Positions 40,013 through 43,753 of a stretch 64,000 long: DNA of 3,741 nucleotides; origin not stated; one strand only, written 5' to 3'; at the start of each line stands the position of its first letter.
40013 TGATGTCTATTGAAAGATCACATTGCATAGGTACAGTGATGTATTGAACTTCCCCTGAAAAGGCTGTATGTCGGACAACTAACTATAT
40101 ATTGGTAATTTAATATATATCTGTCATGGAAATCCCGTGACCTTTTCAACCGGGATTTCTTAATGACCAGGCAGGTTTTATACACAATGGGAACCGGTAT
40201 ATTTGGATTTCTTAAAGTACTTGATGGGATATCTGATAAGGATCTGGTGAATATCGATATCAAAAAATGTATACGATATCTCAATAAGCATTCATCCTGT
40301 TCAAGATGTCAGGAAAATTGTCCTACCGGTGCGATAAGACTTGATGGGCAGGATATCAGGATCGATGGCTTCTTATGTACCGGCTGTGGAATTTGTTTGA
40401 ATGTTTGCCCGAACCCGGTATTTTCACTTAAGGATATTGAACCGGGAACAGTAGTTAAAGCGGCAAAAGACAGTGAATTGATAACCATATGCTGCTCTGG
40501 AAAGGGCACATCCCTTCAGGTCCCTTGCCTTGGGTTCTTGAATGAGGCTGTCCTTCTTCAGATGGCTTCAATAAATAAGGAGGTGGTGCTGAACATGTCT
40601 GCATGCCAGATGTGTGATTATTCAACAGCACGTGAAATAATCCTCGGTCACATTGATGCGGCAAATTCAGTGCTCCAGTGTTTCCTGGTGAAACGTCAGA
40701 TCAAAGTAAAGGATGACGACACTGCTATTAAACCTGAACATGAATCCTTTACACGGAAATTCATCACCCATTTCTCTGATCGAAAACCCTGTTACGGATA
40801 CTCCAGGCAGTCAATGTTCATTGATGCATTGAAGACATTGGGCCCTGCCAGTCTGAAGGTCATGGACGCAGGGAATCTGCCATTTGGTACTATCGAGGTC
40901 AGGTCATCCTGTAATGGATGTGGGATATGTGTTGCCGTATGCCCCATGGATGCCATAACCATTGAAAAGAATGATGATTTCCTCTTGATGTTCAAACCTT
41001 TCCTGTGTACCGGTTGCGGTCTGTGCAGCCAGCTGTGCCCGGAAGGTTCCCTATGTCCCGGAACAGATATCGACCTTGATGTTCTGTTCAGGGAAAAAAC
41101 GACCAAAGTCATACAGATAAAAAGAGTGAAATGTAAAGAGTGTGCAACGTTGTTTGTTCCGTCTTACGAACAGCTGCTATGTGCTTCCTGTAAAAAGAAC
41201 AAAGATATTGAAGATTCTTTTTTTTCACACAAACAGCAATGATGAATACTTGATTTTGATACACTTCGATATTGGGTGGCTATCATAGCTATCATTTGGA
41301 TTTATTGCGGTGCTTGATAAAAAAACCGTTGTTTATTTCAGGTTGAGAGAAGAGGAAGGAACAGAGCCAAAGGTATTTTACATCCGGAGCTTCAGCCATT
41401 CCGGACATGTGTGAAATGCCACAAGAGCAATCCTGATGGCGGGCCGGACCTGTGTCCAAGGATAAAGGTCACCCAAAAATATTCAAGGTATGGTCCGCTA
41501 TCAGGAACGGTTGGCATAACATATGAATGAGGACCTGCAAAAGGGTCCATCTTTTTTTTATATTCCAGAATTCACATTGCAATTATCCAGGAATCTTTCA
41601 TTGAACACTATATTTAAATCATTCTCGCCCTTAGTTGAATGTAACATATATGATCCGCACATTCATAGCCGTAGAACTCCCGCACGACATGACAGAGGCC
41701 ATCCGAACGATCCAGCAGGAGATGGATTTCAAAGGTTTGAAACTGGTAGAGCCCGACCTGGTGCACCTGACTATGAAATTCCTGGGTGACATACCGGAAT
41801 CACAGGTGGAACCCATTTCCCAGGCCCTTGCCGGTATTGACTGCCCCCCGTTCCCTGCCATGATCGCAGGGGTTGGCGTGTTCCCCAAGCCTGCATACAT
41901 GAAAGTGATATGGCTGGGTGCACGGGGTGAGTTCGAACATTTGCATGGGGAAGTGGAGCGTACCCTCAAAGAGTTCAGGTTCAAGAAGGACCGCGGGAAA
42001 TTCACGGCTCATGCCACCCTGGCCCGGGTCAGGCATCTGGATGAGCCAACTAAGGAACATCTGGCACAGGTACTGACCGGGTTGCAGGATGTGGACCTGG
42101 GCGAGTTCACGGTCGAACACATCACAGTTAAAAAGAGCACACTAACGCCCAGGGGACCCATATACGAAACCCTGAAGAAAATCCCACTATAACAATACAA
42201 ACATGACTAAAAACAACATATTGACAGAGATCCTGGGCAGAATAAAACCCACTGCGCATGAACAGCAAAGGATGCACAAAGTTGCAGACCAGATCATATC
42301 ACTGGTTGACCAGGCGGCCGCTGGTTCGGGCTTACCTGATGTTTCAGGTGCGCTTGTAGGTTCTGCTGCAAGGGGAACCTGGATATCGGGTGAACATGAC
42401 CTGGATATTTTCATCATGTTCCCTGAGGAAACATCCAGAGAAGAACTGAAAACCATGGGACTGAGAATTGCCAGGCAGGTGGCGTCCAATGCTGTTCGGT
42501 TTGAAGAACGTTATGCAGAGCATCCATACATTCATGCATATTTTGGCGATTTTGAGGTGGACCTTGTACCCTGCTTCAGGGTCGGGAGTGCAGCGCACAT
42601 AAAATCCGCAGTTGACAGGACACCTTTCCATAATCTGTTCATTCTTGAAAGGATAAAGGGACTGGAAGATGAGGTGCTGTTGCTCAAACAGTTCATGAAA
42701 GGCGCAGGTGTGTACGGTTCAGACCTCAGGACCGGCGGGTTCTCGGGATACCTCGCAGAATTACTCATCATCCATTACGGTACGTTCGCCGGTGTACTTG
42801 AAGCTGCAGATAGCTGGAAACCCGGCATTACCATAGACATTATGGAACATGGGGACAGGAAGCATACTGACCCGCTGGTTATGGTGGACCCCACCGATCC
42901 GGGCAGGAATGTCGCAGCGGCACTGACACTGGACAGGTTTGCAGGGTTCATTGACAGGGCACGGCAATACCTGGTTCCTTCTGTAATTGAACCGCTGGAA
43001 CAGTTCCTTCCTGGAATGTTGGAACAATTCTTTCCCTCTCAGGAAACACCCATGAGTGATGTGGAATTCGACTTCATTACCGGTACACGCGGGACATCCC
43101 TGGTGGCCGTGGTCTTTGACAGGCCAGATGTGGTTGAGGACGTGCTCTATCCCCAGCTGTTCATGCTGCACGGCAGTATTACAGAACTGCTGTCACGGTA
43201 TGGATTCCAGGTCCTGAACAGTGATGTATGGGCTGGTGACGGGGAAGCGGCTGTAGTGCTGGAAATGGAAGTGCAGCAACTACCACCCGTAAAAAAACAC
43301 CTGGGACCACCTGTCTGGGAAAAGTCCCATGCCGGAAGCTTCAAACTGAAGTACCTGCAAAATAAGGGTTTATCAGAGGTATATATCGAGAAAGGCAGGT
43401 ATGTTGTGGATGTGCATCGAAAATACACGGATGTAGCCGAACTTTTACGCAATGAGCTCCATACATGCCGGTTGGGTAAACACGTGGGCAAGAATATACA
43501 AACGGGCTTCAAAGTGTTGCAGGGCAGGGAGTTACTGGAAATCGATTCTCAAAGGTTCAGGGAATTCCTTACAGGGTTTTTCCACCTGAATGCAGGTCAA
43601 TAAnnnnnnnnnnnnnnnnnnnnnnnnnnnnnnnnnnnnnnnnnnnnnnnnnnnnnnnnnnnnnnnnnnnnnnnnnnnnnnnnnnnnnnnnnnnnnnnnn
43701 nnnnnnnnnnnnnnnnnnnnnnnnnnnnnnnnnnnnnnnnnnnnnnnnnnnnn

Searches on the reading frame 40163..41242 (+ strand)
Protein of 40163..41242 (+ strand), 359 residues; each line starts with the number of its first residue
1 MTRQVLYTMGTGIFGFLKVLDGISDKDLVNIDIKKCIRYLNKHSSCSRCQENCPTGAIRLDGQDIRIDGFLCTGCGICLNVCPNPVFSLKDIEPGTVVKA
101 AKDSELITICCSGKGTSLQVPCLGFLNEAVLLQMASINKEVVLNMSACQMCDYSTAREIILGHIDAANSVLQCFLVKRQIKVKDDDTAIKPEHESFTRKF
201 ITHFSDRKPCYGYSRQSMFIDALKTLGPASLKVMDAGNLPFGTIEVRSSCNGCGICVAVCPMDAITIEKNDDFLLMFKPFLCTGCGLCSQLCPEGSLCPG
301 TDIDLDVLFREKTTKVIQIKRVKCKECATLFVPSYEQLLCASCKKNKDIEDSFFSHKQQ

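Call 14: search_protein_families(library=pfam, proteins=[window:40163-41242:+], max_evalue=0.0001)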
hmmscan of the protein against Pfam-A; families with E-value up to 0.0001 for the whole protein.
window:40163-41242:+ (359 aa): 10 families
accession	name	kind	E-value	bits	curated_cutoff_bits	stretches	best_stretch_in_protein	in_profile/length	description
PF12838.12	Fer4_7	-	6.7e-17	62.1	27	2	249-295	1-51/52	4Fe-4S dicluster domain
PF00037.32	Fer4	-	2.4e-15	56.1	21.1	1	248-266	6-24/24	4Fe-4S binding domain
PF13187.11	Fer4_9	-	1.1e-13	51.4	27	2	250-295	2-50/52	4Fe-4S dicluster domain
PF12837.12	Fer4_6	-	4.4e-13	48.9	25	1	247-265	6-24/24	4Fe-4S binding domain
PF13237.11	Fer4_10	-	2.9e-12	46.7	25.5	2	247-293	6-53/53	4Fe-4S dicluster domain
PF25160.1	LdpA_Fe-S-bd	-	6e-10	39.2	27.6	2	44-84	3-40/49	LdpA Fe-S cluster-binding domain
PF12797.12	Fer4_2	-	2.3e-09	37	24.5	0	247-261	7-21/22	4Fe-4S binding domain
PF14697.11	Fer4_21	-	2.8e-09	37.4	35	1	45-83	10-52/59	4Fe-4S dicluster domain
PF13484.11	Fer4_16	-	9.7e-09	36.3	30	0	250-268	2-20/66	4Fe-4S double cluster binding domain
PF12798.12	Fer4_3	-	2.4e-05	25.3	27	0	282-295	1-14/15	4Fe-4S binding domain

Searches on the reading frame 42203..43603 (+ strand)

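Call 14: search_protein_families(library=pfam, proteins=[window:42203-43603:+], max_evalue=0.0001)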
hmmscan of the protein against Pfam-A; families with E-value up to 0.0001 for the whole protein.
window:42203-43603:+ (466 aa): 4 families
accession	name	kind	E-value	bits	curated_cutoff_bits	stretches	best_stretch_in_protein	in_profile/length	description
PF21133.2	CAA_C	-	3.2e-45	153.7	22.2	1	296-441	1-144/144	CCA-adding enzyme, C-terminal domain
PF09249.16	tRNA_NucTransf2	-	6.1e-40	136.4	27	1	156-258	1-105/113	tRNA nucleotidyltransferase, second domain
PF01909.29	NTP_transf_2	-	5.4e-12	46.4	21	1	46-143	14-93/93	Nucleotidyltransferase domain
PF18144.7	SMODS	-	3.5e-05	24.5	26.5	1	1-127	1-133/164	Second Messenger Oligonucleotide or Dinucleotide Synthetase domain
